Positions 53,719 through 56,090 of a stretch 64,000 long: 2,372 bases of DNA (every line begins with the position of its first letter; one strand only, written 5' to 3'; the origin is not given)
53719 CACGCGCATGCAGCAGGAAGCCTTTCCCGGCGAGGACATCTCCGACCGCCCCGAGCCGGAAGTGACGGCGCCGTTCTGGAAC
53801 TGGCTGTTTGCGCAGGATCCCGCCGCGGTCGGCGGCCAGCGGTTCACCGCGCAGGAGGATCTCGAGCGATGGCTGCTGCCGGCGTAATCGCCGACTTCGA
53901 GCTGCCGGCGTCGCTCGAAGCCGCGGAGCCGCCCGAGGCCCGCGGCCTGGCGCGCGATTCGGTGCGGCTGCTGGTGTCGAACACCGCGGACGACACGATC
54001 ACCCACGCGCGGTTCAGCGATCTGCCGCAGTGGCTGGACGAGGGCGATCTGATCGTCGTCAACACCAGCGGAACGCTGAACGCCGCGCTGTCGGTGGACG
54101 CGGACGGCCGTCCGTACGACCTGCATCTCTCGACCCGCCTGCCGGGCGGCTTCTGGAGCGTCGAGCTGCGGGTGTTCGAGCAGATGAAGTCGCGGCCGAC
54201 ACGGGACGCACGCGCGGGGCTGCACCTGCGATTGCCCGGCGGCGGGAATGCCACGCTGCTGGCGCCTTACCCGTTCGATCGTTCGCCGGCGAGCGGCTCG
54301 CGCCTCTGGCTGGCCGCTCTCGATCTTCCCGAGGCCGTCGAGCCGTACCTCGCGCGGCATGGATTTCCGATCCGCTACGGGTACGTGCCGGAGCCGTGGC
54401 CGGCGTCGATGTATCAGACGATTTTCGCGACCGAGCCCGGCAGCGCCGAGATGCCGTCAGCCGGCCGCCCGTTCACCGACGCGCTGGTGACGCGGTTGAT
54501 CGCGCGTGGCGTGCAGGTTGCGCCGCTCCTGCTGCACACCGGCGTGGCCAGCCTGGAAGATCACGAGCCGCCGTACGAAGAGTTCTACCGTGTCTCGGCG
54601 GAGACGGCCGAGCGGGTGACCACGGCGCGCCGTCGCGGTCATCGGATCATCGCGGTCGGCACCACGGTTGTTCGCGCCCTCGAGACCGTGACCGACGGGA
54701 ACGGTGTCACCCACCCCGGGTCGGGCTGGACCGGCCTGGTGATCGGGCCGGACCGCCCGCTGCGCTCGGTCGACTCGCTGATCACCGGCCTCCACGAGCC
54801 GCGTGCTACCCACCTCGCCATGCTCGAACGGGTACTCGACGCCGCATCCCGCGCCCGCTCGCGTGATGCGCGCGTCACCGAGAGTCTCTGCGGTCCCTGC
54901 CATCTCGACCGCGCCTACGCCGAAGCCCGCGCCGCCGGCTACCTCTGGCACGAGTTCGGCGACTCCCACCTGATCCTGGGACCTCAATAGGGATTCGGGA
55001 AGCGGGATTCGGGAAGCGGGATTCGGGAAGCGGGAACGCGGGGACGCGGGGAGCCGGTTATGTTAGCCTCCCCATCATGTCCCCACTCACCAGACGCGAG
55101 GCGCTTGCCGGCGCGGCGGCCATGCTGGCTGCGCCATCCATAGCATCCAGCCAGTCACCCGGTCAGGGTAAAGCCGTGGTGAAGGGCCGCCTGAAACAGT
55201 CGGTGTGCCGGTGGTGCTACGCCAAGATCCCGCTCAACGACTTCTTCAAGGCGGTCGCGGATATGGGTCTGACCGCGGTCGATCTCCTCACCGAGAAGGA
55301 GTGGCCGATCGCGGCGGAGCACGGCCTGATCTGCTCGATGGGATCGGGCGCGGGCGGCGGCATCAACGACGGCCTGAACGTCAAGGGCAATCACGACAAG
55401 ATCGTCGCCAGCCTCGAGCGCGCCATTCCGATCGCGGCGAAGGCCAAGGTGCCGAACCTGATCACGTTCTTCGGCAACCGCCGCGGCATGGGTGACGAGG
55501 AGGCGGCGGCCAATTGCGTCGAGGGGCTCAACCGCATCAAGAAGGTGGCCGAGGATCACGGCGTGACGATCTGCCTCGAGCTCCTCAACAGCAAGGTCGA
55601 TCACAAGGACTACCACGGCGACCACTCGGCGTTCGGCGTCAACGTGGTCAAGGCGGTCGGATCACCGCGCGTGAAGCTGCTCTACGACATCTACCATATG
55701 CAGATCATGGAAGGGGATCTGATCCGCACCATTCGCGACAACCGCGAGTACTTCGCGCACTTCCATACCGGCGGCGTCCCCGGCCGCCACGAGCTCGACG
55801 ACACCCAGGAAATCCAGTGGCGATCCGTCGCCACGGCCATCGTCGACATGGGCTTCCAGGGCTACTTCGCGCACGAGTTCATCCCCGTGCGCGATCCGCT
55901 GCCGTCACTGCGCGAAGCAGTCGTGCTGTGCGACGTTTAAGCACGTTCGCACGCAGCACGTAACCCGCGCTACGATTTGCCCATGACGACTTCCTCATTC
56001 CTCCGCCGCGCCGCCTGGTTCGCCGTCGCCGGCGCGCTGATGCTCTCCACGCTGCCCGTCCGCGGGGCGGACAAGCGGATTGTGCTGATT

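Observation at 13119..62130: Intergenic spacers across the window are filled with tandem 7-nt (G3N4) and 9-nt repeat arrays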

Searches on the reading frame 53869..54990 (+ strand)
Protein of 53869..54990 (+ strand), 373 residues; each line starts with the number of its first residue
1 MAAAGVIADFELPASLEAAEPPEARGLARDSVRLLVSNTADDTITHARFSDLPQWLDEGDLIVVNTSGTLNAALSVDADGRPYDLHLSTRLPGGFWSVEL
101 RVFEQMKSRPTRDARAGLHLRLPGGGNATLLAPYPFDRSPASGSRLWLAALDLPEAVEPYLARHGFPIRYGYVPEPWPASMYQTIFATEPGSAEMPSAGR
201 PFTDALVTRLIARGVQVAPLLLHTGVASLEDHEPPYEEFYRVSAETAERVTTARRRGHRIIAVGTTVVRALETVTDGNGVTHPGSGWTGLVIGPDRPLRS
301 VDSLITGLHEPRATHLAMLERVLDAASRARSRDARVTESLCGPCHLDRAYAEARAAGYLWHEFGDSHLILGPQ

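Call 7: search_protein_families(library=pfam, proteins=[window:53869-54990:+])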
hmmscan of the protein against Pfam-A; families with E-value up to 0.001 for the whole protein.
window:53869-54990:+ (373 aa): 1 family
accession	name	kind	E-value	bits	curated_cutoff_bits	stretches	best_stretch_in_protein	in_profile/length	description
PF02547.20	Queuosine_synth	-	1.4e-67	228.6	25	1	9-369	5-322/322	Queuosine biosynthesis protein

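Call 9: find_related_loci(query=window:53869-54990:+, collection=genome_contigs, flank=10000)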
Query window:53869-54990:+ (373 aa) in genome_contigs; peptide patterns used: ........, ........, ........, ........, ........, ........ (x = any residue, [..] = any of these).
600 stretches matched a pattern (row limit reached: there are more); 570 encode a relative of the query (tblastn E <= 1e-3); the best 80 are kept; 80 distinct loci.
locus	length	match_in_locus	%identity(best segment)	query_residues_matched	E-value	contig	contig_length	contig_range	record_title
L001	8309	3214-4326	67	1-370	2e-157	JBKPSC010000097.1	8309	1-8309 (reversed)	MAG: Acidobacteriota bacterium isolate GS_EKS_MAG_00032 GS_EKS_000000782948, whole genome shotgun sequence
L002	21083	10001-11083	67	1-371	2e-153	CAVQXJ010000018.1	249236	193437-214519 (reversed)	MAG: uncultured Acidobacteriota bacterium isolate MFD04212.bin.2.5 genome assembly, contig: contig_26889, whole genome s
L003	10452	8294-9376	65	1-371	3e-147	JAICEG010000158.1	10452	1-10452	MAG: Vicinamibacteria bacterium isolate BD_FP_2_bin.1 k141_2017037_length_10452_cov_9.5294, whole genome shotgun sequenc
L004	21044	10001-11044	65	14-371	1e-146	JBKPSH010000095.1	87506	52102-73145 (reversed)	MAG: Acidobacteriota bacterium isolate GS_EKS_MAG_00027 GS_EKS_000001771347, whole genome shotgun sequence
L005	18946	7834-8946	64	1-371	3e-146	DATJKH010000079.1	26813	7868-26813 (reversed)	MAG TPA_asm: Vicinamibacterales bacterium isolate SMAG_U15588 k141_4903758, whole genome shotgun sequence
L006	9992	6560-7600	61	9-370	7e-137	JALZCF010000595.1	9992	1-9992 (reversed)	MAG: Chloroflexota bacterium isolate NAM bin18 SC8792-94_k127_582339, whole genome shotgun sequence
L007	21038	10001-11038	59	7-370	1e-133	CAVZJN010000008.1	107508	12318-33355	MAG: uncultured Chloroflexia bacterium isolate MFD00991.bin.3.206 genome assembly, contig: contig_23026, whole genome sh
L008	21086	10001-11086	60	9-370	3e-133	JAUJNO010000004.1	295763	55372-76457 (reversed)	MAG: Rubrobacteraceae bacterium isolate YX2bin33 opera_contig_92, whole genome shotgun sequence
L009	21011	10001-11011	66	18-371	2e-133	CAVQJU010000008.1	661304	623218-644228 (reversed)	MAG: uncultured Acidobacteriota bacterium isolate MFD02242.bin.2.39 genome assembly, contig: contig_20465, whole genome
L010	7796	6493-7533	59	9-370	3e-132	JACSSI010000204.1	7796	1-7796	MAG: Anaerolineae bacterium isolate CH7 contig-70_13199, whole genome shotgun sequence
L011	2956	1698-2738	61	9-370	2e-137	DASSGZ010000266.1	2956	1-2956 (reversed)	MAG TPA_asm: Chloroflexia bacterium isolate SMAG_U1046 k141_1233595, whole genome shotgun sequence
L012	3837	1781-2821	61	9-370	1e-133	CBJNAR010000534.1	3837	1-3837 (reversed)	MAG TPA_asm: uncultured bacterium isolate SRR28262197_binner13_Refined_11 genome assembly, contig: ERZ27336831.6006, who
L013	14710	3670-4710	59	9-370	1e-130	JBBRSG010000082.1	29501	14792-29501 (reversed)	MAG: Chloroflexia bacterium isolate La2_metabat2.031 La2_metabat2.031_K_1772953L29501_cov_13.0000, whole genome shotgun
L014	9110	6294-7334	58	9-370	3e-130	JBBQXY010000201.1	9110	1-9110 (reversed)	MAG: Ktedonobacterales bacterium isolate Co_metawrap_2139 Cmw_2139_k141_14539705_length_9110_cov_10.0000, whole genome s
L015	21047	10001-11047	59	9-373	1e-128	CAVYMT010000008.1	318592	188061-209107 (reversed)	MAG: uncultured Rubrobacteraceae bacterium isolate MFD05747.bin.2.105 genome assembly, contig: contig_28546, whole genom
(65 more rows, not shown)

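Call 18: find_homologous_proteins(query=window:53869-54990:+, max_evalue=1e-60)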
Query window:53869-54990:+ (373 aa): 7971 proteins with E <= 1e-60 among 8000 candidates; the best 120 are listed.
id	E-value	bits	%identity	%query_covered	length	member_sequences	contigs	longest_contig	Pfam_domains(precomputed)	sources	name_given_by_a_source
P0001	6.7e-226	768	91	100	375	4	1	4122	PF02547.21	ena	-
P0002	2.2e-189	648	79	99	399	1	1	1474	PF02547.21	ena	-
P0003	7.0e-189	646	78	100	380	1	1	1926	PF02547.21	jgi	jgi:S-adenosylmethionine:tRNA ribosyltransferase-isomerase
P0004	1.5e-186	638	77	99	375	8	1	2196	PF02547.21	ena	-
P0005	1.6e-186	638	79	100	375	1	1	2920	PF02547.21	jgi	jgi:S-adenosylmethionine:tRNA ribosyltransferase-isomerase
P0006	2.2e-186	638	78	99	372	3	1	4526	PF02547.21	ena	-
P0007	2.2e-183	628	77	99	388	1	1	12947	PF02547.21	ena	-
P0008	1.9e-182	625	76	100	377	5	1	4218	PF02547.21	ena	-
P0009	9.3e-180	616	75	99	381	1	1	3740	PF02547.21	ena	-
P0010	3.0e-179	614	76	100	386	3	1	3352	PF02547.21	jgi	-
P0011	3.1e-179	614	75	99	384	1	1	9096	PF02547.21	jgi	jgi:S-adenosylmethionine:tRNA ribosyltransferase-isomerase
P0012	4.6e-179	614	75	99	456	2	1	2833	PF02547.21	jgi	jgi:S-adenosylmethionine:tRNA ribosyltransferase-isomerase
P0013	7.1e-179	613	76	99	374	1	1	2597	PF02547.21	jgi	jgi:S-adenosylmethionine:tRNA ribosyltransferase-isomerase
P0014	3.1e-177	608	76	99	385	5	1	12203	PF02547.21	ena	-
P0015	3.3e-177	607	74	99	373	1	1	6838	PF02547.21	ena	-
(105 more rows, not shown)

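Call 19: find_encoding_contigs(protein=P0001, flank=10000, max_places=4)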
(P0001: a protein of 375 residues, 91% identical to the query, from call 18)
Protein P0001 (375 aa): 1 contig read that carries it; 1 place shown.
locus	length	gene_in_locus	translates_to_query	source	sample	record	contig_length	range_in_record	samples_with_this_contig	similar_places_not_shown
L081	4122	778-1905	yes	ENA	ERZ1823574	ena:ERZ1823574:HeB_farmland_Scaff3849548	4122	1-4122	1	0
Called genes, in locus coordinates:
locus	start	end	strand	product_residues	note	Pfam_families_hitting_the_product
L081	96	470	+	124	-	PF00106:adh_short, PF08659:KR (weak), PF13561:adh_short_C2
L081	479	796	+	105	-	PF00106:adh_short, PF13561:adh_short_C2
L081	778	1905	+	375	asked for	PF02547:Queuosine_synth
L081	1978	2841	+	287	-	PF01261:AP_endonuc_2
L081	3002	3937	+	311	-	PF06283:ThuA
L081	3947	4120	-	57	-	?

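Call 20: find_encoding_contigs(protein=P0007, flank=10000, max_places=3)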
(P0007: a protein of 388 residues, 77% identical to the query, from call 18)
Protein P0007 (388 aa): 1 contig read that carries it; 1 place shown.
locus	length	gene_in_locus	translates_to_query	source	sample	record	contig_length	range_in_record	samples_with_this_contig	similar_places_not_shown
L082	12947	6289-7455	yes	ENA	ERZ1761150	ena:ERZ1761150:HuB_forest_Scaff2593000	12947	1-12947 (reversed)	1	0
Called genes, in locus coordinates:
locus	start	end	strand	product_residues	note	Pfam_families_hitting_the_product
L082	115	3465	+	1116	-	PF13620:CarboxypepD_reg, PF17802:SpaA (weak), PF13715:CarbopepD_reg_2, PF17210:SdrD_B (weak), PF25183:OMP_b-brl_4, PF00593:TonB_dep_Rec_b-barrel (weak)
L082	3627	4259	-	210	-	PF00072:Response_reg, PF08281:Sigma70_r4_2 (faint), PF00196:GerE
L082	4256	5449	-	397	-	PF01590:GAF, PF13185:GAF_2, PF13492:GAF_3, PF07730:HisKA_3, PF13581:HATPase_c_2 (faint), PF02518:HATPase_c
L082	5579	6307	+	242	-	PF00106:adh_short, PF08659:KR, PF13561:adh_short_C2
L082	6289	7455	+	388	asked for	PF02547:Queuosine_synth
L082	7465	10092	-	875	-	PF00069:Pkinase, PF07714:PK_Tyr_Ser-Thr, PF01636:APH (faint), PF03109:ABC1 (weak)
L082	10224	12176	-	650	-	PF01011:PQQ, PF13360:PQQ_2, PF13570:Beta-prop_ACSF4 (faint), PF13360:PQQ_2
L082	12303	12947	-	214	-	?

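Call 21: find_encoding_contigs(protein=P0014, flank=10000, max_places=3)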
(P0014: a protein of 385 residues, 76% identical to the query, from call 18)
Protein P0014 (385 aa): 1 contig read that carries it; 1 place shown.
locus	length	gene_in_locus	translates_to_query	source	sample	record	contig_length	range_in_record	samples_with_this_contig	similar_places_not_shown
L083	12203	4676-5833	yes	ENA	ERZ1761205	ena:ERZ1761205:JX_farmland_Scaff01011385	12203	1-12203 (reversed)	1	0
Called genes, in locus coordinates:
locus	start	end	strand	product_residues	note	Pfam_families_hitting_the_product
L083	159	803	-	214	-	PF02698:DUF218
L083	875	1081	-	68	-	PF00313:CSD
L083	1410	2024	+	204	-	PF12804:NTP_transf_3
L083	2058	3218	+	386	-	PF01590:GAF, PF13185:GAF_2, PF13492:GAF_3 (weak), PF07730:HisKA_3, PF13581:HATPase_c_2 (weak), PF02518:HATPase_c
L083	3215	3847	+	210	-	PF00072:Response_reg, PF00196:GerE, PF08281:Sigma70_r4_2 (faint)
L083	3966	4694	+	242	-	PF00106:adh_short, PF08659:KR, PF13561:adh_short_C2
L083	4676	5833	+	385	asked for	PF02547:Queuosine_synth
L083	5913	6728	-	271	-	PF01261:AP_endonuc_2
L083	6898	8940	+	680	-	PF00082:Peptidase_S8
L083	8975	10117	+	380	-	-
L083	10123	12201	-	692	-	?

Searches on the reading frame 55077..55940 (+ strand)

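Call 7: search_protein_families(library=pfam, proteins=[window:55077-55940:+])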
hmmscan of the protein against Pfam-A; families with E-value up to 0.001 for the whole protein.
window:55077-55940:+ (287 aa): 1 family
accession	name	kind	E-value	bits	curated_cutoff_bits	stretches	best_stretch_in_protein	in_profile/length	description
PF01261.30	AP_endonuc_2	-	7.3e-27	95.1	31.1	1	78-271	36-232/249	Xylose isomerase-like TIM barrel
